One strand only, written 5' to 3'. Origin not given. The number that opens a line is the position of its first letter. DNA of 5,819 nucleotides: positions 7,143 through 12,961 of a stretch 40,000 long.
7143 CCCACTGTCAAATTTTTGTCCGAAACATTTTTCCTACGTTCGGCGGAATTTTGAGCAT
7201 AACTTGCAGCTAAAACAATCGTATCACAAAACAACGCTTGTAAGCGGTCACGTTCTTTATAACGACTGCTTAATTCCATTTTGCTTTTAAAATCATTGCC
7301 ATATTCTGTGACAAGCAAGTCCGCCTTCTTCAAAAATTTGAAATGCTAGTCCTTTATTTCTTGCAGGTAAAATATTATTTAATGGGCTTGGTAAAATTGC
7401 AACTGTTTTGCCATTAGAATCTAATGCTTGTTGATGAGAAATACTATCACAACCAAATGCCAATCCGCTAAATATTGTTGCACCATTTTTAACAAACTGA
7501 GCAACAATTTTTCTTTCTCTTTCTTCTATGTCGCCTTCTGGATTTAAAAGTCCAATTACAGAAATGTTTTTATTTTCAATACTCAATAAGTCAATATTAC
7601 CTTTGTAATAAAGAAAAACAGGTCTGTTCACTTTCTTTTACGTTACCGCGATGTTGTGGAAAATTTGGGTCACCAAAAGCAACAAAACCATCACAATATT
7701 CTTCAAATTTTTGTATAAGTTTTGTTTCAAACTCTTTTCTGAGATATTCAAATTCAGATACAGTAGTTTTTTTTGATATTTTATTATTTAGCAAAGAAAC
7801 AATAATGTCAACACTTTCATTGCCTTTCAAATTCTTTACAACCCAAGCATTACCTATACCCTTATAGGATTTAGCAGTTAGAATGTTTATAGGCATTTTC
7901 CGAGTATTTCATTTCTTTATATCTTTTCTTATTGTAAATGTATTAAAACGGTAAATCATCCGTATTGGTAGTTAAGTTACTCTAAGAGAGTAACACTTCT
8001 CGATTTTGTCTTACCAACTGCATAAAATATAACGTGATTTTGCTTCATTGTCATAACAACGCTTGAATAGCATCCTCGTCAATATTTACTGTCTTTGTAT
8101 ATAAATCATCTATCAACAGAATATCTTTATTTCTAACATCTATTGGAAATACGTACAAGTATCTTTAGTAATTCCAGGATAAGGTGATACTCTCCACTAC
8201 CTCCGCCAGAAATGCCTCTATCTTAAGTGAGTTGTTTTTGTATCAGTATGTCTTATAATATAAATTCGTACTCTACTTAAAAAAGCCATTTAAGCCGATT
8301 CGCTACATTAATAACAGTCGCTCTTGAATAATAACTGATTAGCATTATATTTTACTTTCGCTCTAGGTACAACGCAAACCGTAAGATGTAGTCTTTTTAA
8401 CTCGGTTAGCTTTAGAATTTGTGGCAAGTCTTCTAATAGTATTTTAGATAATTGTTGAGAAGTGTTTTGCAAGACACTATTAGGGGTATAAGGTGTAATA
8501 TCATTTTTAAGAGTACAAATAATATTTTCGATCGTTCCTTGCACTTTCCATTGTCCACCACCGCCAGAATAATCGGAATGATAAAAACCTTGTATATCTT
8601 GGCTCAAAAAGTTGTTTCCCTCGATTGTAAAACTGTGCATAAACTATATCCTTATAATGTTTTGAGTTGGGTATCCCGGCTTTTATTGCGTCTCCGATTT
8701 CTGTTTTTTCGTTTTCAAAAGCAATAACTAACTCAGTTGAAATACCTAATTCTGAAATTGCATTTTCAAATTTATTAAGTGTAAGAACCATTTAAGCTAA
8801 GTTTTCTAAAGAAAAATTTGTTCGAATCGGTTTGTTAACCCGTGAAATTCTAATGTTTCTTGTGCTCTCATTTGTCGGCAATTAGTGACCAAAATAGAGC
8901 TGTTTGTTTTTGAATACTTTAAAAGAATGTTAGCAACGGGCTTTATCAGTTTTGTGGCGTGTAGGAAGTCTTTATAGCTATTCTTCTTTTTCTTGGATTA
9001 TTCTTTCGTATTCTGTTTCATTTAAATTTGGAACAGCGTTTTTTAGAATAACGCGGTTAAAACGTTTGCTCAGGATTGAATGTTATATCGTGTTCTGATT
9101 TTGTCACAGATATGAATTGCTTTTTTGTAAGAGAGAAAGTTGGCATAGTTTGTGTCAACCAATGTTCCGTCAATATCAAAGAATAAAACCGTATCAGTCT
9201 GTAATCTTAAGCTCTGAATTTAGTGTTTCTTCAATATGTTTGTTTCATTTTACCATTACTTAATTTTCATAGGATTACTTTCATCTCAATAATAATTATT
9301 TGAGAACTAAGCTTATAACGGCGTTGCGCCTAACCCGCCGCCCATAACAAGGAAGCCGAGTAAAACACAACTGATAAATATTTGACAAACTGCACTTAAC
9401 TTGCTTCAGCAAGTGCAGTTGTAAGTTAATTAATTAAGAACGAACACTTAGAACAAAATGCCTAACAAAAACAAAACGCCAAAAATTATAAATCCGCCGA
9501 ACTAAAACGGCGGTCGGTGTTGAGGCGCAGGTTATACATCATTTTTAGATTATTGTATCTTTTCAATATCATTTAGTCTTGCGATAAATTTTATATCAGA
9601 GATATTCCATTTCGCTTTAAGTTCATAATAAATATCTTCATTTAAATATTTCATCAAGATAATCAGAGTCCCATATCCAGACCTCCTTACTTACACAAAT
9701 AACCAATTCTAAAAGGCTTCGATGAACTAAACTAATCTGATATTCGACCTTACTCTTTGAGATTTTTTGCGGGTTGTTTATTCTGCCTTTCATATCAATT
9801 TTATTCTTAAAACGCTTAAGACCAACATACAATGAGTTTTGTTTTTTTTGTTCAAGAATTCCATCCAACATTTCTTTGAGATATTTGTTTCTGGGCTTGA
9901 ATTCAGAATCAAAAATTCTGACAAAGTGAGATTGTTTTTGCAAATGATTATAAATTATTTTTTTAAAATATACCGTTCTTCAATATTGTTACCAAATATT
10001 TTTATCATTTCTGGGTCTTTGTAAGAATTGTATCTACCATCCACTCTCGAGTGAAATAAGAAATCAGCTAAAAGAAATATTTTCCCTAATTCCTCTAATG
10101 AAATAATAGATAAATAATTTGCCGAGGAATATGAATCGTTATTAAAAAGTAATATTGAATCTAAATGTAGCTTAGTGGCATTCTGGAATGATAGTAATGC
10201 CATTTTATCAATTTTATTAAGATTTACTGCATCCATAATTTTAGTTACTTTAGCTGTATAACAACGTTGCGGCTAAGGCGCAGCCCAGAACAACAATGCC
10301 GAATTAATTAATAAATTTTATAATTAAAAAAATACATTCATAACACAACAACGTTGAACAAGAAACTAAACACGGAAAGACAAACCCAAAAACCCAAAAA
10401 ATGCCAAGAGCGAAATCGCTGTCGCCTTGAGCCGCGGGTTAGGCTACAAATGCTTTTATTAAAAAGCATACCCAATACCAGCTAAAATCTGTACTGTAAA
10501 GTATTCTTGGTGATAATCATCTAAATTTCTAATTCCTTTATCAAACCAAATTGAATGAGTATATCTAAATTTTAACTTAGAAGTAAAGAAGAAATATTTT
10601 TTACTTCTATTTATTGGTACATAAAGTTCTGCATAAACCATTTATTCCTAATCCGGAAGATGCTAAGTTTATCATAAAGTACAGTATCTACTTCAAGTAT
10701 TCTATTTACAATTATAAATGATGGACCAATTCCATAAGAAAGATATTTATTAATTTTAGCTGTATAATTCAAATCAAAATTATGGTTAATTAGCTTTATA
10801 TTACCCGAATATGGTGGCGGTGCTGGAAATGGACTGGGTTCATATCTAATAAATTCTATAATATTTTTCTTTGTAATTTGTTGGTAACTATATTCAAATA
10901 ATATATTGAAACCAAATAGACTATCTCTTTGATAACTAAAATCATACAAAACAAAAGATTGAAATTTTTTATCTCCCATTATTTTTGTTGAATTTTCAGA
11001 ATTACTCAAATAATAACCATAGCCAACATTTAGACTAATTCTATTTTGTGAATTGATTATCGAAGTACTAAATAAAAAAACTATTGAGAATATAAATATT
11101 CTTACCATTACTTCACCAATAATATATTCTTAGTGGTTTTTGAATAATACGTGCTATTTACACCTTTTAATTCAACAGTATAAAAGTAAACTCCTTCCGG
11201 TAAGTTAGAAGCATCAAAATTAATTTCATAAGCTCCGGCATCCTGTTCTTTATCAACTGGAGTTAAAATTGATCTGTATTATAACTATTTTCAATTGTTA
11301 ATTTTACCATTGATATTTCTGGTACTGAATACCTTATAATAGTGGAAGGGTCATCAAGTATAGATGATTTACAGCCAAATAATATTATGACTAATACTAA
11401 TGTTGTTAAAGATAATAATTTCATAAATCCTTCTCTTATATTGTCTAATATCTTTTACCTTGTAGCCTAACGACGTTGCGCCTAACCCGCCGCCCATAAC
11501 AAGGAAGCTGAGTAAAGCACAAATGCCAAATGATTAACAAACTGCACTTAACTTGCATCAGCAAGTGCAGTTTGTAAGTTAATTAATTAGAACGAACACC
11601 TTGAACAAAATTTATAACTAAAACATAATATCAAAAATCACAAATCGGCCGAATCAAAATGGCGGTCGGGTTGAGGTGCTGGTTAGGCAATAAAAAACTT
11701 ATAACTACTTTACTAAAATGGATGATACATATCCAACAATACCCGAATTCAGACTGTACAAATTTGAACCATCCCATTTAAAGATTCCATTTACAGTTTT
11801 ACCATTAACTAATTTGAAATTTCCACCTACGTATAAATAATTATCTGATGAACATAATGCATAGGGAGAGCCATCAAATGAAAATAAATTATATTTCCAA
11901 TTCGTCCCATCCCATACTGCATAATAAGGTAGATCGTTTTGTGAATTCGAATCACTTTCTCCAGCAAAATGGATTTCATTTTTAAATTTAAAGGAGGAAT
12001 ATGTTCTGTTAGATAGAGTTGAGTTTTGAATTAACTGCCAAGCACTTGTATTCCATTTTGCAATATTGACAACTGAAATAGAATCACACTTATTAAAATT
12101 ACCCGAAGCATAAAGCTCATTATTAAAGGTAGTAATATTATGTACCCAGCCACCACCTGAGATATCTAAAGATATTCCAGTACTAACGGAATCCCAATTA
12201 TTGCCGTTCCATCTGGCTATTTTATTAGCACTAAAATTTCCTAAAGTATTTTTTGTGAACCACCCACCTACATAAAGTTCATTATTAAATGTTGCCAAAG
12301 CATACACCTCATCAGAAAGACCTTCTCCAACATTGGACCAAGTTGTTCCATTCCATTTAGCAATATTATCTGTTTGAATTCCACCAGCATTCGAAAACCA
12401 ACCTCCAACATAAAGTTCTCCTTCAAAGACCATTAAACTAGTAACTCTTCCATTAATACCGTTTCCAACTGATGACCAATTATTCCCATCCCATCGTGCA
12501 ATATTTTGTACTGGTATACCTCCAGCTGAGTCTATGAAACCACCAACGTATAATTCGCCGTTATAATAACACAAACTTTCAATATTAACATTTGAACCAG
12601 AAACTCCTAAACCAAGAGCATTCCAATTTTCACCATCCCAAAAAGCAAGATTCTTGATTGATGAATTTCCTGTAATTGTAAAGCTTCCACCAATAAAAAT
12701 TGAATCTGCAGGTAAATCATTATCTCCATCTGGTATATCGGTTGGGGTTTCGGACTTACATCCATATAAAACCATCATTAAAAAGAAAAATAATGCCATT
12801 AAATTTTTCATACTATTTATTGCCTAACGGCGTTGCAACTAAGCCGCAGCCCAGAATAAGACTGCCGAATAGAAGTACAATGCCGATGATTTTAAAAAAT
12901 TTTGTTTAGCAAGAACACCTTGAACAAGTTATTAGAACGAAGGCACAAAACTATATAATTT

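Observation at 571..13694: Integron in an AT-rich, apparently non-proteobacterial genome with unusually long, modular attC sites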

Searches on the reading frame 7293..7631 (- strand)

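Call 51: search_protein_families(library=pfam, proteins=[window:7293-7631:-], max_evalue=0.01)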
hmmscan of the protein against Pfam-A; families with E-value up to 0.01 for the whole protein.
window:7293-7631:- (112 aa): 1 family
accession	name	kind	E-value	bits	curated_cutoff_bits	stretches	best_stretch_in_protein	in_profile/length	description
PF02481.21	DNA_processg_A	-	2.6e-25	89.3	29.6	1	2-105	26-129/212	DNA recombination-mediator protein A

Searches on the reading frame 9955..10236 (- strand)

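Call 51: search_protein_families(library=pfam, proteins=[window:9955-10236:-], max_evalue=0.01)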
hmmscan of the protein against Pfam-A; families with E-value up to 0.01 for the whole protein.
window:9955-10236:- (93 aa): 1 family
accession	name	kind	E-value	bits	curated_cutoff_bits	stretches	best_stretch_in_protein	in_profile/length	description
PF18728.6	HEPN_AbiV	-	1.4e-11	45.2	27.1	1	13-63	6-56/155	AbiV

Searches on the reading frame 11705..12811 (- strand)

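Call 5: search_protein_families(library=pfam, proteins=[window:11705-12811:-])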
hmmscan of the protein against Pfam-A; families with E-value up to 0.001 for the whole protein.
window:11705-12811:- (368 aa): 2 families
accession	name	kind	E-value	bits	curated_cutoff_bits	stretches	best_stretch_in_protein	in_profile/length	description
PF12768.13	Rax2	-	5.4e-08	33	28.8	1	71-209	20-162/254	Rax2 C-terminal beta propeller domain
PF17164.10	DUF5122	-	5.2e-06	27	27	0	177-202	4-27/36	Domain of unknown function (DUF5122) beta-propeller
